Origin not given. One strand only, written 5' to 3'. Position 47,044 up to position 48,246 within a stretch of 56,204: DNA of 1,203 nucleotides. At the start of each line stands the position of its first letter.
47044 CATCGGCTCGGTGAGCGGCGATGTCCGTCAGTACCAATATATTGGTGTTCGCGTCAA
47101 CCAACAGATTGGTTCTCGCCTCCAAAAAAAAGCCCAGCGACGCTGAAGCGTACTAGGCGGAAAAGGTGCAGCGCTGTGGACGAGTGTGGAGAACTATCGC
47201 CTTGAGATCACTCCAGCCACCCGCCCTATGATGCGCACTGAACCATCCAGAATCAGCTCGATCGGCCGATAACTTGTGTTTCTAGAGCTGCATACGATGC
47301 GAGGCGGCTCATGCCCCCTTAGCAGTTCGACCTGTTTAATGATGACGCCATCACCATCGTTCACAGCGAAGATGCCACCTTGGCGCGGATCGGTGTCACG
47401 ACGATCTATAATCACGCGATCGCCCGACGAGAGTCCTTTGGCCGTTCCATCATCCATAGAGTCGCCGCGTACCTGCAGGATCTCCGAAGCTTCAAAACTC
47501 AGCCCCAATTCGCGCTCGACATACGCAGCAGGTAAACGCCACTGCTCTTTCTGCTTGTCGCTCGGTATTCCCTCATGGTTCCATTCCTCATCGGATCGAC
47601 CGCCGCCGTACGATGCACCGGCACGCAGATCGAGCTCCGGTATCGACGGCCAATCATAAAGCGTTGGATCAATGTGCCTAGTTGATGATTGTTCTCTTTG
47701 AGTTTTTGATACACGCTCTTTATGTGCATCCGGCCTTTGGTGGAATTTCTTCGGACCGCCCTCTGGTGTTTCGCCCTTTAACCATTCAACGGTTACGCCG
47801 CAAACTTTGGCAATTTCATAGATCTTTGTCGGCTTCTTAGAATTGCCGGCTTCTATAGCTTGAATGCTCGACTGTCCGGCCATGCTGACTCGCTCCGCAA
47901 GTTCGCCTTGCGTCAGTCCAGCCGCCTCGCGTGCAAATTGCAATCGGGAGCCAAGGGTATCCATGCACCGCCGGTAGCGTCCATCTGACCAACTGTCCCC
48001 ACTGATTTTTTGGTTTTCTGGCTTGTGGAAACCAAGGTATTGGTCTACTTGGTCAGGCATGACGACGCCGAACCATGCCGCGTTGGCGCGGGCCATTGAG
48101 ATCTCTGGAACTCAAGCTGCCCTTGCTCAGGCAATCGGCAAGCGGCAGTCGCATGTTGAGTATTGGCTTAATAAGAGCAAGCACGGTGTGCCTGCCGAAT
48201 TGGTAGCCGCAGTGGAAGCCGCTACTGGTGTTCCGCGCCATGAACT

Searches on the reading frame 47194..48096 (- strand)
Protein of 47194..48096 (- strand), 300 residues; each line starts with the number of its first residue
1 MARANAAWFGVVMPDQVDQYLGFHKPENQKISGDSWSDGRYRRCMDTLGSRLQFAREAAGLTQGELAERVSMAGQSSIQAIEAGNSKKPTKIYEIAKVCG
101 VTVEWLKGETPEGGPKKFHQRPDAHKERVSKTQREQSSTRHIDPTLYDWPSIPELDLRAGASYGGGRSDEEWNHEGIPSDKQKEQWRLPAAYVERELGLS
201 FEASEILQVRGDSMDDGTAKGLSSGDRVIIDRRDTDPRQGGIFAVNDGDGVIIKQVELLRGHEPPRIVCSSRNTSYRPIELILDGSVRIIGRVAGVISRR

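Call 93: search_protein_families(library=pfam, proteins=[window:47194-48096:-], max_evalue=0.01)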
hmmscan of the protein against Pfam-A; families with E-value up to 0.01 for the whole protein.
window:47194-48096:- (300 aa): 5 families
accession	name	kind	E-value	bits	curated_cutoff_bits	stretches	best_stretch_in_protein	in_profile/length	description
PF00717.28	Peptidase_S24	-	2.2e-10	40.7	23.3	1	204-293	35-115/116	Peptidase S24-like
PF01381.28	HTH_3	-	9.1e-09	35.7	23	1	55-106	4-55/55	Helix-turn-helix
PF13560.12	HTH_31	-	1.5e-07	32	27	1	48-103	2-58/64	Helix-turn-helix domain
PF12844.13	HTH_19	-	1.6e-05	25.1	30.2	1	49-102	1-54/64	Helix-turn-helix domain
PF13413.12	HTH_25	-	0.01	16.1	24.6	0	52-87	2-36/62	Helix-turn-helix domain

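Call 94: search_protein_families(library=padloc, proteins=[window:47194-48096:-], max_evalue=0.01)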
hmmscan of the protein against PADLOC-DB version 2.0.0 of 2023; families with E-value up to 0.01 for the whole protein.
window:47194-48096:- (300 aa): 8 families
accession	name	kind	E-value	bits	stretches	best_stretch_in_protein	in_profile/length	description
PDLC04142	capH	-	1.5e-06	27.2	1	46-114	5-73/103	capH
PDLC03949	RmrA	-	2e-06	24.9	1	50-113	5-68/363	-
PDLC03951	RmrA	-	5.3e-06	23.6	1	49-152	10-115/400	-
PDLC03952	RmrA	-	6.5e-05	19.9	1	49-110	24-85/395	-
PDLC03953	RmrA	-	0.00088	16.6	1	47-129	5-89/373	-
PDLC02926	HTH_VI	-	0.0018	16.5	1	48-97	2-51/92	-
PDLC03954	RmrA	-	0.0019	15.2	1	48-120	11-85/380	-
PDLC03947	RmrA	-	0.0023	14.8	1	45-97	9-61/383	-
